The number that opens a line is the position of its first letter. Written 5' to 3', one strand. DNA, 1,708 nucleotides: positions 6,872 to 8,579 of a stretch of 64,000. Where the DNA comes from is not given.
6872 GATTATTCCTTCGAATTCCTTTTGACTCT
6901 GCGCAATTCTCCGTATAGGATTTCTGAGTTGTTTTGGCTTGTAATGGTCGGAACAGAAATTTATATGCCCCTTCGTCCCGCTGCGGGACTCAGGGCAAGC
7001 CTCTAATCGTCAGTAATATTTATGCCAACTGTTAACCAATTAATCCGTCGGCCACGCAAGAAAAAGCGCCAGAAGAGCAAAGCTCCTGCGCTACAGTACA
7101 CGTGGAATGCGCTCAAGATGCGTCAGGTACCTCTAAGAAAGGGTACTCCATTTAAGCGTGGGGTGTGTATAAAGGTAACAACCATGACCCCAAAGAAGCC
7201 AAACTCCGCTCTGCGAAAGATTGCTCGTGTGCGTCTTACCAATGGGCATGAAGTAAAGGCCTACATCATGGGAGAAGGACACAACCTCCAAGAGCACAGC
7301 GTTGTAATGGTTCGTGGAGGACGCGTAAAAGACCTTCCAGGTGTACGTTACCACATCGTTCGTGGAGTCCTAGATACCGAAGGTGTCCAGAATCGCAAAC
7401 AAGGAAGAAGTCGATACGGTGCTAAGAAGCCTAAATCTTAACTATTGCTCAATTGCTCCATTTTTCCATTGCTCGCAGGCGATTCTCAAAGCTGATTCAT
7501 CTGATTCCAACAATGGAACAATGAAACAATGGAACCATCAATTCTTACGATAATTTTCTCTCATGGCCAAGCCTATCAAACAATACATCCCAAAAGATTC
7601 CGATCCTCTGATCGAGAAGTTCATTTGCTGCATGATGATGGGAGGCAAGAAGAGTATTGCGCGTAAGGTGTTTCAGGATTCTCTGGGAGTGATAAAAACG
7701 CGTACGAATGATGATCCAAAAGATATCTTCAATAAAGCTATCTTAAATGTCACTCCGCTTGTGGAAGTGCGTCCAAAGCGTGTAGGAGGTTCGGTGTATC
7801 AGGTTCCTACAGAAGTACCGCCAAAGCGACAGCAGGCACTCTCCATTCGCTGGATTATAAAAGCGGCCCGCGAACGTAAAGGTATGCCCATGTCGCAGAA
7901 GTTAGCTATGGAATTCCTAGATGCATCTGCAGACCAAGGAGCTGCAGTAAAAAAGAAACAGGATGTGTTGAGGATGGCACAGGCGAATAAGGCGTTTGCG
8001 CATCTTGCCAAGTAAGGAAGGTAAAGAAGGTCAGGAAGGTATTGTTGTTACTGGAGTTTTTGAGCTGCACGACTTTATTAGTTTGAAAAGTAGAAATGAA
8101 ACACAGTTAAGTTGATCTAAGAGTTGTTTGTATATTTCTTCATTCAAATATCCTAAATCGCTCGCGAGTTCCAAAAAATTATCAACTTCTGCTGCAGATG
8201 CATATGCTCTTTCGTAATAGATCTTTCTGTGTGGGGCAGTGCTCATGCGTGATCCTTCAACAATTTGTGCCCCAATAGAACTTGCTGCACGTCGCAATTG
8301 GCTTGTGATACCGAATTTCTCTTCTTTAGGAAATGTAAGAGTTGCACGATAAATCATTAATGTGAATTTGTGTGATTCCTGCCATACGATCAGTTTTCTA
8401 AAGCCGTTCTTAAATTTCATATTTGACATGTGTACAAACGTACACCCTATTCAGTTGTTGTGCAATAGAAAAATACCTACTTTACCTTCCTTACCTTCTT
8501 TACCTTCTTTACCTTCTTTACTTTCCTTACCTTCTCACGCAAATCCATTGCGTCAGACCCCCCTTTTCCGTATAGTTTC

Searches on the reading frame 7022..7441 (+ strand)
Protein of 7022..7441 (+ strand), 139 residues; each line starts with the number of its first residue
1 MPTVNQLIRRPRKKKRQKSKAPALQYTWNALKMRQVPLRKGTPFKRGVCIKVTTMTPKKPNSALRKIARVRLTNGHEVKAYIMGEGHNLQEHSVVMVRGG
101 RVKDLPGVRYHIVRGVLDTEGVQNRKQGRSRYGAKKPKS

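Call 25: find_encoding_contigs(protein=window:7022-7441:+, flank=10000, max_places=6)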
Protein window:7022-7441:+ (139 aa): 1 contig read that carries it; 1 place shown.
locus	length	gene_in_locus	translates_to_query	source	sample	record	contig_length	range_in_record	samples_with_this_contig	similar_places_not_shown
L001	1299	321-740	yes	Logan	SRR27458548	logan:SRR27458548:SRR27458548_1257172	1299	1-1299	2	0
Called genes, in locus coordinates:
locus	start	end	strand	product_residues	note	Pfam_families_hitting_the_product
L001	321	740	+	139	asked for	PF00164:Ribosom_S12_S23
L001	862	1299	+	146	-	?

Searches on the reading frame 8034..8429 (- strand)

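Call 66: search_protein_families(library=pfam, proteins=[window:8034-8429:-], max_evalue=0.01)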
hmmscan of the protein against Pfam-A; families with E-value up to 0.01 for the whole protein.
window:8034-8429:- (132 aa): 1 family
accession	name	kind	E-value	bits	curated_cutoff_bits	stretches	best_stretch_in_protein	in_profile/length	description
PF05635.17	23S_rRNA_IVP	-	2e-31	108.8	33.8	1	11-114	1-104/106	23S rRNA-intervening sequence protein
